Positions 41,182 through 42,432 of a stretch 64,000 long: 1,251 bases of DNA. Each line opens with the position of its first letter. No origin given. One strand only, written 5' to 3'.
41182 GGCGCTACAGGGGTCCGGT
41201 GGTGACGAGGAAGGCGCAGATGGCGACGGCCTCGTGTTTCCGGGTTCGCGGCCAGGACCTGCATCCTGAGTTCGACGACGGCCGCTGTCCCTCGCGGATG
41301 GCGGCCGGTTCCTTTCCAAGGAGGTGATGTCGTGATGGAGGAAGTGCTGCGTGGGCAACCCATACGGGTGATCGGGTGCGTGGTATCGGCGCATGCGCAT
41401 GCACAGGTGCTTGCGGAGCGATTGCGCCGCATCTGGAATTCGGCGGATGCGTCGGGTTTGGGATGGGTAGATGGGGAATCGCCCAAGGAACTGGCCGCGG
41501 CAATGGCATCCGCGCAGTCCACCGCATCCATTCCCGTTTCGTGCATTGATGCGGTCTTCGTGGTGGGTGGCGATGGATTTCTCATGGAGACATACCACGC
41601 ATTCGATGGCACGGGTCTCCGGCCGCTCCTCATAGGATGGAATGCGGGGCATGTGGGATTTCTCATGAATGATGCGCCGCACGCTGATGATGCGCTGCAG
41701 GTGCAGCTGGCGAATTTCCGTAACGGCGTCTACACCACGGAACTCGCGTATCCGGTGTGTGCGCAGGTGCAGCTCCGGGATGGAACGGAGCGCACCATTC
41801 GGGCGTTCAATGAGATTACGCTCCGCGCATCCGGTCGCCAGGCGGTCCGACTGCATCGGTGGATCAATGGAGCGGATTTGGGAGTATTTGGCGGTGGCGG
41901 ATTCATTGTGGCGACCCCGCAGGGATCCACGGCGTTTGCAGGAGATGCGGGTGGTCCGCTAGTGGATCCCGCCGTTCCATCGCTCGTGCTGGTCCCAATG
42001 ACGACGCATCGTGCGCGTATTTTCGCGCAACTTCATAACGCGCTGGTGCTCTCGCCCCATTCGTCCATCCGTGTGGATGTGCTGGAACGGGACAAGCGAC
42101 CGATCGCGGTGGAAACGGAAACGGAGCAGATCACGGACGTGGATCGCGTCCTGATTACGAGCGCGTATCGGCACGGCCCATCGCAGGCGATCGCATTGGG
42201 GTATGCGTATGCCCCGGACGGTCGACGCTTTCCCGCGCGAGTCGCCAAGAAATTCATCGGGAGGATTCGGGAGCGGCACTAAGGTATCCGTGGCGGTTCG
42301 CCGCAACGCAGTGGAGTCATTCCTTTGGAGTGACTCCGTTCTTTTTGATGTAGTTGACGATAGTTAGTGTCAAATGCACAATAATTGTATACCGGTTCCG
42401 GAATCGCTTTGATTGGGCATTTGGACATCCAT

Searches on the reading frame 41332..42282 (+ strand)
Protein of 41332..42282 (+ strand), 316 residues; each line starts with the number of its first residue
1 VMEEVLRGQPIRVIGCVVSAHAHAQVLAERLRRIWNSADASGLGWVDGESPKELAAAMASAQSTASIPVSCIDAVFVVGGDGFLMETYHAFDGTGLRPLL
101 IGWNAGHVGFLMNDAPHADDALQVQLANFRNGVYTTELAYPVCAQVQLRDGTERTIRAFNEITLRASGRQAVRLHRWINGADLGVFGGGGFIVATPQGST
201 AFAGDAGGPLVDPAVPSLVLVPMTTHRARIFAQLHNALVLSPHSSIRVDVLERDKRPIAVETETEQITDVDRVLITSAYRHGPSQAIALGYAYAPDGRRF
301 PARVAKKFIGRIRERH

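Call 3: search_protein_families(library=pfam, proteins=[window:41332-42282:+], max_evalue=0.01)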
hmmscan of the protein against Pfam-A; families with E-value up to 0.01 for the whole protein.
window:41332-42282:+ (316 aa): 2 families
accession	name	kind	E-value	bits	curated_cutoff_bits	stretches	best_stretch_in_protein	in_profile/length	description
PF20143.4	NAD_kinase_C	-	1.1e-12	48.2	23.7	1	176-280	19-119/126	ATP-NAD kinase C-terminal domain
PF01513.26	NAD_kinase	-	0.0086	16.8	25.5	0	71-113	72-112/130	ATP-NAD kinase N-terminal domain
